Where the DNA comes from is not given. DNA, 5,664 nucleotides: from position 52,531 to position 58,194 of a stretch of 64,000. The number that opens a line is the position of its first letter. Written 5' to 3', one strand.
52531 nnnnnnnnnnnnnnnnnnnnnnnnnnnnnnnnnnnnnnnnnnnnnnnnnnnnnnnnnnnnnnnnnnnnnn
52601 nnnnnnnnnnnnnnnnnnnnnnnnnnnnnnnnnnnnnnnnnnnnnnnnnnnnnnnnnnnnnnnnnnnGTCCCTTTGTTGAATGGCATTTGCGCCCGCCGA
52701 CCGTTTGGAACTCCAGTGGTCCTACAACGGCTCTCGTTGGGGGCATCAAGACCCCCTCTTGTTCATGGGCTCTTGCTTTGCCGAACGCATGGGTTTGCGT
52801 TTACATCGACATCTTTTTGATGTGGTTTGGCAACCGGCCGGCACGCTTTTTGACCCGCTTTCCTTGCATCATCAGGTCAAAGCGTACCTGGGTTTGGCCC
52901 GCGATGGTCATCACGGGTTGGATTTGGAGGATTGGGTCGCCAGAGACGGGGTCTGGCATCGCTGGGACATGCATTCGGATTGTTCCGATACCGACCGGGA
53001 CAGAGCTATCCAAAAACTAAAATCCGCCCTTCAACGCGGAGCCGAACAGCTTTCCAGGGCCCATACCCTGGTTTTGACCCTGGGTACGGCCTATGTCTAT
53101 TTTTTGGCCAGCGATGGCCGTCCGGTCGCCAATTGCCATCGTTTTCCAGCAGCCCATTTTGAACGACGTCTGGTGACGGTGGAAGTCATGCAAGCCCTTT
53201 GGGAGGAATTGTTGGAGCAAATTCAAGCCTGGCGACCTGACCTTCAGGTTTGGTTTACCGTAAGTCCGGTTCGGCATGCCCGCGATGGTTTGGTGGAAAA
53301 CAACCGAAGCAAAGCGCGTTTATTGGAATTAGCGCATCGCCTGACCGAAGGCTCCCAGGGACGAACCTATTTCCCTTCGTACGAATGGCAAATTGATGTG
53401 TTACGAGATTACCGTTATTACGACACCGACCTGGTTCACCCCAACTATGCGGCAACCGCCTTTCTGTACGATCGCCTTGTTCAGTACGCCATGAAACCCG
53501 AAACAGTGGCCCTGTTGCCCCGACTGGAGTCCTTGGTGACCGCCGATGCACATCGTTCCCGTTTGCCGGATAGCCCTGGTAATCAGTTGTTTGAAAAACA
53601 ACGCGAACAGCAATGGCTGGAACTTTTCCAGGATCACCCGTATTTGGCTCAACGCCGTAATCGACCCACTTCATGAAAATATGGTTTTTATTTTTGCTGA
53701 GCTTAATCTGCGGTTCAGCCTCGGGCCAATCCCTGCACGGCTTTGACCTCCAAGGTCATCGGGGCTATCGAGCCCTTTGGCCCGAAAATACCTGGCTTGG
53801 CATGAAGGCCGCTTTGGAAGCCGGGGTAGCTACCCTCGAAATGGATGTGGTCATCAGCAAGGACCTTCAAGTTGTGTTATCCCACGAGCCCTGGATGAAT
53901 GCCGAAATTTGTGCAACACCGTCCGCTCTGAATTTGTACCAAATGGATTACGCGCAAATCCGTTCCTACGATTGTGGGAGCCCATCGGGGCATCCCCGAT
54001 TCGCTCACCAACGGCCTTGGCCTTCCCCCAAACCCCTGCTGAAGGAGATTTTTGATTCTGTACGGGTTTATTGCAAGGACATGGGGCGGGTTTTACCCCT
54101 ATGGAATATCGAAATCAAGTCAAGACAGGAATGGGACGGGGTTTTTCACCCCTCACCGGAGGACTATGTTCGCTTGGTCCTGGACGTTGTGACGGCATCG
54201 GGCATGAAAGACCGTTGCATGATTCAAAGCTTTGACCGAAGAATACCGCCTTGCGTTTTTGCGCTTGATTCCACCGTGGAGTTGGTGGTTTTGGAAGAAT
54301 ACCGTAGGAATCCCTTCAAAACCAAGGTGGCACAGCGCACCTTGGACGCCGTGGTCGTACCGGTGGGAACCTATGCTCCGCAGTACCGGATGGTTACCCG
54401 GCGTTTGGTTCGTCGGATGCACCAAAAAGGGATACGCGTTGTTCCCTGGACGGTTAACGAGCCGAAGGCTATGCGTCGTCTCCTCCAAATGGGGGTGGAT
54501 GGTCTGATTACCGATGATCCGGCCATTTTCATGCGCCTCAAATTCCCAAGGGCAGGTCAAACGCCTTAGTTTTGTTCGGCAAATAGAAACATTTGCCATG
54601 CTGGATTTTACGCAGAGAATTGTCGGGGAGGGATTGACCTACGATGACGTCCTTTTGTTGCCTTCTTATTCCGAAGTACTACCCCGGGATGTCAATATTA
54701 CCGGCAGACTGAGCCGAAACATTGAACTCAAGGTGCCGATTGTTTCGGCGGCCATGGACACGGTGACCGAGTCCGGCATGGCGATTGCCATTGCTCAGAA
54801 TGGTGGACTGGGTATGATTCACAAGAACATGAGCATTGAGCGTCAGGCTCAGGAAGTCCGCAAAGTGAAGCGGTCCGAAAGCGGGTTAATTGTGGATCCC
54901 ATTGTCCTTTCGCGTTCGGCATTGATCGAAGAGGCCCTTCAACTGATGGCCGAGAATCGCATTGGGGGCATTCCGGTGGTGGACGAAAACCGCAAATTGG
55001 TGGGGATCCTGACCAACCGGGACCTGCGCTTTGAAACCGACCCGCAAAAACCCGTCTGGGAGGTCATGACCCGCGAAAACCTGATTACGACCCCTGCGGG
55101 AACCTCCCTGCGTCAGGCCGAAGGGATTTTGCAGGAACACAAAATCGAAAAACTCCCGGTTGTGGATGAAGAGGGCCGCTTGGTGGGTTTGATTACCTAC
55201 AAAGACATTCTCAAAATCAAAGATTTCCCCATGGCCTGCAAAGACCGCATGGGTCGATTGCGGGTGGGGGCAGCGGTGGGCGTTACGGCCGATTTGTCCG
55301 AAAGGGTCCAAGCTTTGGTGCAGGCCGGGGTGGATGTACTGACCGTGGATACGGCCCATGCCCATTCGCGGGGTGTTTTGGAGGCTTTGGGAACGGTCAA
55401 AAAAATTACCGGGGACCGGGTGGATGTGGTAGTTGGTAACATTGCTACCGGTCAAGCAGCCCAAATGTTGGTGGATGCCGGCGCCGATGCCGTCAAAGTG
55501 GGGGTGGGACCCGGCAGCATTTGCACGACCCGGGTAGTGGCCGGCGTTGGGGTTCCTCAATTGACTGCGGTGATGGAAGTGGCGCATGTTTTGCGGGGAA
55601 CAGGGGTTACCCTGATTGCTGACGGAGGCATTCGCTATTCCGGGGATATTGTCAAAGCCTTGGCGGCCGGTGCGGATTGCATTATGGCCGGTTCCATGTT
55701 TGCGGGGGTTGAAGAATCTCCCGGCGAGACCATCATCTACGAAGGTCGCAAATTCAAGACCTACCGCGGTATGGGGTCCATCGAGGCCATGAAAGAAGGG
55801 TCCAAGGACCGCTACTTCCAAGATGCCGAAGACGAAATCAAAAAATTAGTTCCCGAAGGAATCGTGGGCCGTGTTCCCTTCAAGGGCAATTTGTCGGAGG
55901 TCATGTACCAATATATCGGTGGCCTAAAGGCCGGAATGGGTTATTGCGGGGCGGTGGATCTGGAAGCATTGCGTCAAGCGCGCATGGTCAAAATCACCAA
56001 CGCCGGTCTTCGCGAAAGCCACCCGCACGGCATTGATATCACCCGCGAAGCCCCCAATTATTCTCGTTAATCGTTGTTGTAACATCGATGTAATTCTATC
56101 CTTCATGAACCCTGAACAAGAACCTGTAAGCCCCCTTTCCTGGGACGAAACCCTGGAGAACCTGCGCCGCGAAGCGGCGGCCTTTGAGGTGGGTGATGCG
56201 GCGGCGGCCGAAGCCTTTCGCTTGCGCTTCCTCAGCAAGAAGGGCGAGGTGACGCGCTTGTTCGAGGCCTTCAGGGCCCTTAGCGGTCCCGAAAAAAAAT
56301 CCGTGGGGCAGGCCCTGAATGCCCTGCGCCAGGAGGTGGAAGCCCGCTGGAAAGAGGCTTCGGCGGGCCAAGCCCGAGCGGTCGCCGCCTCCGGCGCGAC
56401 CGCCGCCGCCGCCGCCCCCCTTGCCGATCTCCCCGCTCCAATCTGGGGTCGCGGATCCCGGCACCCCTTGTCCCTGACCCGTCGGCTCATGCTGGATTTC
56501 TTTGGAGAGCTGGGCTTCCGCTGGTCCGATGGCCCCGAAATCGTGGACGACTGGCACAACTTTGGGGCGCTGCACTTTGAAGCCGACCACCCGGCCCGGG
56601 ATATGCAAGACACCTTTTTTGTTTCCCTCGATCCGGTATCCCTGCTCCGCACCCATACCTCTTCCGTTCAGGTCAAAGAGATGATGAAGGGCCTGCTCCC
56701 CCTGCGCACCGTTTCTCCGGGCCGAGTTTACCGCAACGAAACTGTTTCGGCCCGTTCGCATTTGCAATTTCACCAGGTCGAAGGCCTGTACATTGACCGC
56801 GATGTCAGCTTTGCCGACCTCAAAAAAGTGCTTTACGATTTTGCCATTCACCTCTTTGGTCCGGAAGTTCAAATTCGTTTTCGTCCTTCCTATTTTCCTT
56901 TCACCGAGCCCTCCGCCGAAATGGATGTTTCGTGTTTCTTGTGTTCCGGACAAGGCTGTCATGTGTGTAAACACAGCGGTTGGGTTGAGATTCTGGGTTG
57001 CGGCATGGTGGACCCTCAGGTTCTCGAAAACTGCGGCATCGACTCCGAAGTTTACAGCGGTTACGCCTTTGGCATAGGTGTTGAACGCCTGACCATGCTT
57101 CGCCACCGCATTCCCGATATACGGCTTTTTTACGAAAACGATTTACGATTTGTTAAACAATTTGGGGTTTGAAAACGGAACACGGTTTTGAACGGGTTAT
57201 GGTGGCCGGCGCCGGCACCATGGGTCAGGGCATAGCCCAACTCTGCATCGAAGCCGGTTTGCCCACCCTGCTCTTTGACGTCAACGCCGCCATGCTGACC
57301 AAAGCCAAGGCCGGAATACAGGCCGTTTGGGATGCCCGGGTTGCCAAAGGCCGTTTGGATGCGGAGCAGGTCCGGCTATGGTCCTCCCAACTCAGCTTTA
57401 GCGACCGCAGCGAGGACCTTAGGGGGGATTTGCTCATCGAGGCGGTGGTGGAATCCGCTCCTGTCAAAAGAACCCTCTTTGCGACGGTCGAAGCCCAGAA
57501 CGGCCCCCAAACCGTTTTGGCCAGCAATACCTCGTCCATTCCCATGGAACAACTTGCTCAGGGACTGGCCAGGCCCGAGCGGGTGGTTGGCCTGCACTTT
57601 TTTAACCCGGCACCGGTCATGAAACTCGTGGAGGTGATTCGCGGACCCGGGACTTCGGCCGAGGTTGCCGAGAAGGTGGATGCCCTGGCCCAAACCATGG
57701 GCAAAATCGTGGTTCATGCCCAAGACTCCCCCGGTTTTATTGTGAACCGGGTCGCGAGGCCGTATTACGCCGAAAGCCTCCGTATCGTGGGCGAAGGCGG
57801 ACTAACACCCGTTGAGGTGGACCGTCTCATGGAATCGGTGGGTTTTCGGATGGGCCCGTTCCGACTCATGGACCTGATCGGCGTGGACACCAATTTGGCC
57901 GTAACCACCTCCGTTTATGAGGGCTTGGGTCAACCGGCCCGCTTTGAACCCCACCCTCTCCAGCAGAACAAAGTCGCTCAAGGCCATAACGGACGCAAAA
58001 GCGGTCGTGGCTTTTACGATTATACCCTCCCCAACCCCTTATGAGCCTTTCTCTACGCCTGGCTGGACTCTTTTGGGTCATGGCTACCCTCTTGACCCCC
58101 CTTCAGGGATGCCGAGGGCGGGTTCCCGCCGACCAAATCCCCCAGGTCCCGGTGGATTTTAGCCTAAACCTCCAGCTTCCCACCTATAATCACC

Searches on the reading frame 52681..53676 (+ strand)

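Call 39: search_protein_families(library=pfam, proteins=[window:52681-53676:+], max_evalue=0.00001)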
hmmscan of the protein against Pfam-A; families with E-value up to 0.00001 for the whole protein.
window:52681-53676:+ (331 aa): 1 family
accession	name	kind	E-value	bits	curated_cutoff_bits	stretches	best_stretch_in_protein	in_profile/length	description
PF08885.17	GSCFA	-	5.2e-70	236.3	25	1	26-264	2-235/237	GSCFA family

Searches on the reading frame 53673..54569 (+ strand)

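Call 39: search_protein_families(library=pfam, proteins=[window:53673-54569:+], max_evalue=0.00001)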
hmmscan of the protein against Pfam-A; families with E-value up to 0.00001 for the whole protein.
window:53673-54569:+ (298 aa): 2 families
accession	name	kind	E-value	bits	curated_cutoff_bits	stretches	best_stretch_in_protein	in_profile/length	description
PF03009.23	GDPD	-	3e-34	119.6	23.6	1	29-284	1-243/244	Glycerophosphoryl diester phosphodiesterase family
PF13653.12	GDPD_2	-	3.3e-09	37.4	27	1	255-284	1-30/30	Glycerophosphoryl diester phosphodiesterase family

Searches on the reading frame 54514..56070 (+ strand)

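Call 40: search_protein_families(library=pfam, proteins=[window:54514-56070:+], max_evalue=0.00001)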
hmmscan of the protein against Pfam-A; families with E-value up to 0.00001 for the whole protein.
window:54514-56070:+ (518 aa): 4 families
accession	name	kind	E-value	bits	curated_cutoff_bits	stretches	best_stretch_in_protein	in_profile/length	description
PF00478.31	IMPDH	-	6.9e-159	528.8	25.6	1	40-505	1-345/345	IMP dehydrogenase / GMP reductase domain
PF00571.33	CBS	-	1.3e-28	99.5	24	2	183-235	3-54/57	CBS domain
PF03060.21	NMO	-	1.7e-08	34.7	28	0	68-120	6-59/331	Nitronate monooxygenase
PF01070.24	FMN_dh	-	6.6e-06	25.8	24.9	0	302-396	218-305/350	FMN-dependent dehydrogenase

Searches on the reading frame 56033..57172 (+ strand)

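Call 40: search_protein_families(library=pfam, proteins=[window:56033-57172:+], max_evalue=0.00001)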
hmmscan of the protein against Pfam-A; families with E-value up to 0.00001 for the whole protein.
window:56033-57172:+ (379 aa): 2 families
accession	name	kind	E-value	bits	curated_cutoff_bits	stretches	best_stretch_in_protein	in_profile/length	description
PF01409.25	tRNA-synt_2d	-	1.4e-90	303.5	19.8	1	135-377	8-246/246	tRNA synthetases class II core domain (F)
PF02912.23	Phe_tRNA-synt_N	-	8.4e-14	51.7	22.3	1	55-111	2-58/69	Aminoacyl tRNA synthetase class II, N-terminal domain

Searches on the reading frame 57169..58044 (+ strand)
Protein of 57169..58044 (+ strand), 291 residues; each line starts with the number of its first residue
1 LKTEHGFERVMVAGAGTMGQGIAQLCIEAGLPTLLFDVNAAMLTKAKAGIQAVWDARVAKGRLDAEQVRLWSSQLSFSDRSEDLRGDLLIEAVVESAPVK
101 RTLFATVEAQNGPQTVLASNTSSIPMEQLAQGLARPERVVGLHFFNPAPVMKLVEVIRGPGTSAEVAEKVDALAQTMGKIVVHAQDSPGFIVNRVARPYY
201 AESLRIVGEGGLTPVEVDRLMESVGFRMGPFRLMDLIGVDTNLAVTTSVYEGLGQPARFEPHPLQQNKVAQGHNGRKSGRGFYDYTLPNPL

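Call 40: search_protein_families(library=pfam, proteins=[window:57169-58044:+], max_evalue=0.00001)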
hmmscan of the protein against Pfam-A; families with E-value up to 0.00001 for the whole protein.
window:57169-58044:+ (291 aa): 2 families
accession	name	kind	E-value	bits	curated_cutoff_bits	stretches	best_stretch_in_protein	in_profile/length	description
PF02737.24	3HCDH_N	-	2e-55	187.9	22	1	10-186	2-179/180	3-hydroxyacyl-CoA dehydrogenase, NAD binding domain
PF00725.27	3HCDH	-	2.3e-29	102.2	22.1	1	189-285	1-97/97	3-hydroxyacyl-CoA dehydrogenase, C-terminal domain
